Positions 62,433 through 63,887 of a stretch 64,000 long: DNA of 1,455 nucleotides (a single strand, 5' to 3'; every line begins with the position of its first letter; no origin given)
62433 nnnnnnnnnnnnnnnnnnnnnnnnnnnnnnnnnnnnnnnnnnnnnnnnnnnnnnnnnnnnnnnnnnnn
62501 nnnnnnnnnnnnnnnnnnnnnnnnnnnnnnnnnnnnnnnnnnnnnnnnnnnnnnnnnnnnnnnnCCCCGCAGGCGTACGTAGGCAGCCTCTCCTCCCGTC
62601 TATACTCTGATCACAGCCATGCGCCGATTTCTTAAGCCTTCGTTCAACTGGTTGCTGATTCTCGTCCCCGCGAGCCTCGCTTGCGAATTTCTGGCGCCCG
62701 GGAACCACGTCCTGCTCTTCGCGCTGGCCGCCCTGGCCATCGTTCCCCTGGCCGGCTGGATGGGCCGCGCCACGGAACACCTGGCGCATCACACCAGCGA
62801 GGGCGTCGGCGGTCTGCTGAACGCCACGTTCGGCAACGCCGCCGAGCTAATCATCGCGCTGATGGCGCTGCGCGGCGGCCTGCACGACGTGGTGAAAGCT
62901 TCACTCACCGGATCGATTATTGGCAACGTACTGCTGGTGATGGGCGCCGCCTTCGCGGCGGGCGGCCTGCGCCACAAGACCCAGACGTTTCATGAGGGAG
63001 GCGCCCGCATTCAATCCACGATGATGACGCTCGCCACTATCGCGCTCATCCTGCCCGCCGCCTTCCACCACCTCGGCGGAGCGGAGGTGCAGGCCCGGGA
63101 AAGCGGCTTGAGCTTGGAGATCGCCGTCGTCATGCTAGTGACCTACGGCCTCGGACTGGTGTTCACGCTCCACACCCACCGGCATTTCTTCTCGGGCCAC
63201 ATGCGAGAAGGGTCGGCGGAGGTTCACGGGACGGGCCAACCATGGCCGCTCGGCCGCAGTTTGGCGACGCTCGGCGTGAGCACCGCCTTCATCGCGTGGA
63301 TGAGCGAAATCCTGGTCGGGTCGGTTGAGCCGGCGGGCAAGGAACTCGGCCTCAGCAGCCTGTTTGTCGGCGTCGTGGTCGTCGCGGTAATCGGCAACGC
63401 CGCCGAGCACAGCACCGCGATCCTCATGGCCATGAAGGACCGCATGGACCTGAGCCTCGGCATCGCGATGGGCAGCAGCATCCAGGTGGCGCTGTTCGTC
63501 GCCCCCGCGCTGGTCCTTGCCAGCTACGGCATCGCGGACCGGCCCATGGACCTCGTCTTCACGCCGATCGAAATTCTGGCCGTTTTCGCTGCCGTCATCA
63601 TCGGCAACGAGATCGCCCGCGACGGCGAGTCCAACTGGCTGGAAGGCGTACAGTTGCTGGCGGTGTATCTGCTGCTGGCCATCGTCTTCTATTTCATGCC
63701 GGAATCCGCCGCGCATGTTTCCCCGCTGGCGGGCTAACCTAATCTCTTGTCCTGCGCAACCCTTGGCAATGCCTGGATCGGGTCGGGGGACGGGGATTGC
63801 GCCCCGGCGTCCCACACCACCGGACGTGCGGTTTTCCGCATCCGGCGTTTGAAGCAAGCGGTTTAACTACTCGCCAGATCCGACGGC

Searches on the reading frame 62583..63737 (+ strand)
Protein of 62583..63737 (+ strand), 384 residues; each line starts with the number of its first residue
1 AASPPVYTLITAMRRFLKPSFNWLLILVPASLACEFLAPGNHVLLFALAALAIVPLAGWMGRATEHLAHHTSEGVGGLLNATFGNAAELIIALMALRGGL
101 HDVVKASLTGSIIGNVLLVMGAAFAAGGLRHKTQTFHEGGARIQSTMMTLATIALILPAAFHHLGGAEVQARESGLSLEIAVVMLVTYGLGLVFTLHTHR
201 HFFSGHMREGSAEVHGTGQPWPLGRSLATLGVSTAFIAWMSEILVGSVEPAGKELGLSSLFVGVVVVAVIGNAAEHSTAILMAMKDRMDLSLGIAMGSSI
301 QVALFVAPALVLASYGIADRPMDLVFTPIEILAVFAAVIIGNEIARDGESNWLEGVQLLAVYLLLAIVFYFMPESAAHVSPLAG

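Call 40: search_protein_families(library=pfam, proteins=[window:62583-63737:+], max_evalue=0.0001)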
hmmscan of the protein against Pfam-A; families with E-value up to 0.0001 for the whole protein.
window:62583-63737:+ (384 aa): 1 family
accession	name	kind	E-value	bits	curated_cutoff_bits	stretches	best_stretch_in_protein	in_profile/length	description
PF01699.29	Na_Ca_ex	-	8e-40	136.7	24.9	2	226-370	2-150/151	Sodium/calcium exchanger protein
